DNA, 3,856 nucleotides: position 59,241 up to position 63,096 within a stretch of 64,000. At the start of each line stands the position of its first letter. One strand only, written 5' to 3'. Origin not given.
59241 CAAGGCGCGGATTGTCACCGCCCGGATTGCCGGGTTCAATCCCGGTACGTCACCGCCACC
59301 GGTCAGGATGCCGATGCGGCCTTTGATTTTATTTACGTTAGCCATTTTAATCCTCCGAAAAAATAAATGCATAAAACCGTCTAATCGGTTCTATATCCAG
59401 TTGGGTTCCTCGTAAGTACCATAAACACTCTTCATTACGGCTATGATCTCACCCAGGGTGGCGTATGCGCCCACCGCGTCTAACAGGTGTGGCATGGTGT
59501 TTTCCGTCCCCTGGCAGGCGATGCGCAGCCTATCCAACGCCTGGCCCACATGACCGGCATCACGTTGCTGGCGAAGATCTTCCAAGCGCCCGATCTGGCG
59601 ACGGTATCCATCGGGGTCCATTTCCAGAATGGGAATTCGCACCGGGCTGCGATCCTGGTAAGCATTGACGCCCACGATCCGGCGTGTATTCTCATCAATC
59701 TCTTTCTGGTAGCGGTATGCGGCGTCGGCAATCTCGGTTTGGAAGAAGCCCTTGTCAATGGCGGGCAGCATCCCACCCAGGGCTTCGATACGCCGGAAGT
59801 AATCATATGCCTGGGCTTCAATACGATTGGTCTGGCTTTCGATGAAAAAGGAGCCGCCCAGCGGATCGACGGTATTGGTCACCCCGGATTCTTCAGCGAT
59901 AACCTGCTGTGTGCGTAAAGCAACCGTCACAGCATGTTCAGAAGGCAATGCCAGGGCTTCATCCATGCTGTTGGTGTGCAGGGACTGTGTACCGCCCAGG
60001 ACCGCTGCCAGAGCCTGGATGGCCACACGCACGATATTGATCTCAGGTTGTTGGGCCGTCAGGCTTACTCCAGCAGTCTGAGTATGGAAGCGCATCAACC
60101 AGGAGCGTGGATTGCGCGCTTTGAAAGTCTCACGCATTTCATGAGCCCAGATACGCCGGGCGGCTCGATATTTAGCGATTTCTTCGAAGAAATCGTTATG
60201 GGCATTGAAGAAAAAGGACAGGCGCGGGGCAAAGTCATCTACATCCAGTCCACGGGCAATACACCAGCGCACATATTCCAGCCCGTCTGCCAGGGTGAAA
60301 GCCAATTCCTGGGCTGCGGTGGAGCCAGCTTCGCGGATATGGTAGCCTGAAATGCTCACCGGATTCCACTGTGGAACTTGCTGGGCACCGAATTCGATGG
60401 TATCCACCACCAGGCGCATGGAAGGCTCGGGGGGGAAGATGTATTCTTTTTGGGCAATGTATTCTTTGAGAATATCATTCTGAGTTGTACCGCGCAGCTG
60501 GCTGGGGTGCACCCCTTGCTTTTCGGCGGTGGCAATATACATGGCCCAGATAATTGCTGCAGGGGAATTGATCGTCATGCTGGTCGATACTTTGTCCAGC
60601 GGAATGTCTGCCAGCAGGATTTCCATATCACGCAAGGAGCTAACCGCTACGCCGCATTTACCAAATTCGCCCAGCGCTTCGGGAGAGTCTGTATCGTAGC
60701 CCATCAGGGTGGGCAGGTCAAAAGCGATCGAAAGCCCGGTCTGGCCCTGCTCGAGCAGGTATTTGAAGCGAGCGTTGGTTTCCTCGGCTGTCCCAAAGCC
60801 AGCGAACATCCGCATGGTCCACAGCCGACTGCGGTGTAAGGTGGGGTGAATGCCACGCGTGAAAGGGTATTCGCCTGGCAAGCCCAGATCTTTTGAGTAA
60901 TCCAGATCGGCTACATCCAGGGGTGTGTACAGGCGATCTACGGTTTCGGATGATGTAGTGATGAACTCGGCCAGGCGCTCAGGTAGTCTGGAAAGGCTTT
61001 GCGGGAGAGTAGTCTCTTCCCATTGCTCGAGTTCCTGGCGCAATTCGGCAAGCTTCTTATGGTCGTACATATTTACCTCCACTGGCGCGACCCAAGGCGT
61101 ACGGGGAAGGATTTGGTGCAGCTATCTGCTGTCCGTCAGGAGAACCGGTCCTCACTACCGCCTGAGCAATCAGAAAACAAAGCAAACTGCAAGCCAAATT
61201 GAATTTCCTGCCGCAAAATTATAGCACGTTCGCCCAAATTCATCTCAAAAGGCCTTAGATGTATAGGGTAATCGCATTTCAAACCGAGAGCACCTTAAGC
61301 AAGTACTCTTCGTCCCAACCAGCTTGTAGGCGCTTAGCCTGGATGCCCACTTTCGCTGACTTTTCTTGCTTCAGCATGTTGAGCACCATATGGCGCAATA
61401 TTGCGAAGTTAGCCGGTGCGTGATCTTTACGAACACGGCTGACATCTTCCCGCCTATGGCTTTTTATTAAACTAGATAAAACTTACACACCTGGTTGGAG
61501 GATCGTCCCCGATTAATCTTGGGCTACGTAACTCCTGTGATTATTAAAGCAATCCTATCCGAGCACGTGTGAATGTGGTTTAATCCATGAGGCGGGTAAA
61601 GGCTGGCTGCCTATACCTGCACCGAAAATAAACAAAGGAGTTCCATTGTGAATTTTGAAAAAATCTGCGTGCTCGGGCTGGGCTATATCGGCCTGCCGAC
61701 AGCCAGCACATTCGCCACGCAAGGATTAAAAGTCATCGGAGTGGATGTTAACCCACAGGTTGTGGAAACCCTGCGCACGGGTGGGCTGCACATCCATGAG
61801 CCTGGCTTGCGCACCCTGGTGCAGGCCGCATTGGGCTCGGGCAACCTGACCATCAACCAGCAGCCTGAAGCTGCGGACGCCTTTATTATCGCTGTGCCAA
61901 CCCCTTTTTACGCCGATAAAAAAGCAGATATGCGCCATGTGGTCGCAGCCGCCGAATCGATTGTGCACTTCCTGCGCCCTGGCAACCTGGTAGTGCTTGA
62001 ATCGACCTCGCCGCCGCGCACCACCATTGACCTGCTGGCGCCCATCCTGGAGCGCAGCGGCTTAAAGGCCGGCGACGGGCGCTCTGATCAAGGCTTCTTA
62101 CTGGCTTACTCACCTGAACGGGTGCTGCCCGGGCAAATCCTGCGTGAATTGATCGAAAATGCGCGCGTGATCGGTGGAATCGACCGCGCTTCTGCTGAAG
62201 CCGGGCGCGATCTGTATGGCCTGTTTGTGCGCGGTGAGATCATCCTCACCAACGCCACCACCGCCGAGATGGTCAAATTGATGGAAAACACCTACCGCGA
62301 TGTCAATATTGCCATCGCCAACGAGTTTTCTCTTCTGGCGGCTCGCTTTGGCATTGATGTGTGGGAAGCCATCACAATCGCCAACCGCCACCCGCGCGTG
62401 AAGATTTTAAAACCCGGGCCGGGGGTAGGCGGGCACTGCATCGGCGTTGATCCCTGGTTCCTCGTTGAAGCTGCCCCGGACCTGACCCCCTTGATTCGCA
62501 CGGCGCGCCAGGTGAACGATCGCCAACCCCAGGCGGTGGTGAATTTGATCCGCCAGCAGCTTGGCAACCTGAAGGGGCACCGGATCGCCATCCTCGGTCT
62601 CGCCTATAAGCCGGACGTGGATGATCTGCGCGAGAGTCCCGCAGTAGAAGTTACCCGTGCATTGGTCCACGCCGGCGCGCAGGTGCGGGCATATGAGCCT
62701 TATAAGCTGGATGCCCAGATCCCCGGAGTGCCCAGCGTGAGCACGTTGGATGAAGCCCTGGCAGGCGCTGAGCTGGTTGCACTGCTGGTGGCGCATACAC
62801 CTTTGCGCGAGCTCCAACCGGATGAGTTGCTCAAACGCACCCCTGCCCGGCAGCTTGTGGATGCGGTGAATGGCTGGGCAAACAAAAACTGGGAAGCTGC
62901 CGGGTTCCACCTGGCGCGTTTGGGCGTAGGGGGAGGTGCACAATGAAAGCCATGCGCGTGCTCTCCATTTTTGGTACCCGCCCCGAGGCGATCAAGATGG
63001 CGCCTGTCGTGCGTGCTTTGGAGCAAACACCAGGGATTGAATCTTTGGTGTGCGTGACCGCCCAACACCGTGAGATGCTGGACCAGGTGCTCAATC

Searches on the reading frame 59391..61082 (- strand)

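Call 36: search_protein_families(library=pfam, proteins=[window:59391-61082:-], max_evalue=0.01)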
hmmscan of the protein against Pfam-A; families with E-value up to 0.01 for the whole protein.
window:59391-61082:- (563 aa): 1 family
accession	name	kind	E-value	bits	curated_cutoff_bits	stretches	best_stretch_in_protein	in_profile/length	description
PF01642.28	MM_CoA_mutase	-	1.6e-221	736.8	22.1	1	42-555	2-512/512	Methylmalonyl-CoA mutase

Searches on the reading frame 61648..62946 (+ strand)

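Call 59: search_protein_families(library=pfam, proteins=[window:61648-62946:+], max_evalue=0.001)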
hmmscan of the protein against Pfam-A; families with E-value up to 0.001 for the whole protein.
window:61648-62946:+ (432 aa): 6 families
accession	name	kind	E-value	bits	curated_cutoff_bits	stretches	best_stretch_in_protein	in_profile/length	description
PF03721.20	UDPG_MGDP_dh_N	-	6.8e-49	166.4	27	1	5-184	2-181/187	UDP-glucose/GDP-mannose dehydrogenase family, NAD binding domain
PF00984.24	UDPG_MGDP_dh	-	1.4e-27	96.1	25.4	1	205-291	2-93/94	UDP-glucose/GDP-mannose dehydrogenase family, central domain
PF03720.21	UDPG_MGDP_dh_C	-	1.6e-21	77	30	1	314-408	1-99/103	UDP-glucose/GDP-mannose dehydrogenase family, UDP binding domain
PF03446.21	NAD_binding_2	-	1.5e-07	32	21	1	5-132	1-106/161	NAD binding domain of 6-phosphogluconate dehydrogenase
PF02826.25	2-Hacid_dh_C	-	1e-05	25.5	25.1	0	4-44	37-77/178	D-isomer specific 2-hydroxyacid dehydrogenase, NAD binding domain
PF02558.23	ApbA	-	0.00027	21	22.2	1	6-106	1-97/150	Ketopantoate reductase PanE/ApbA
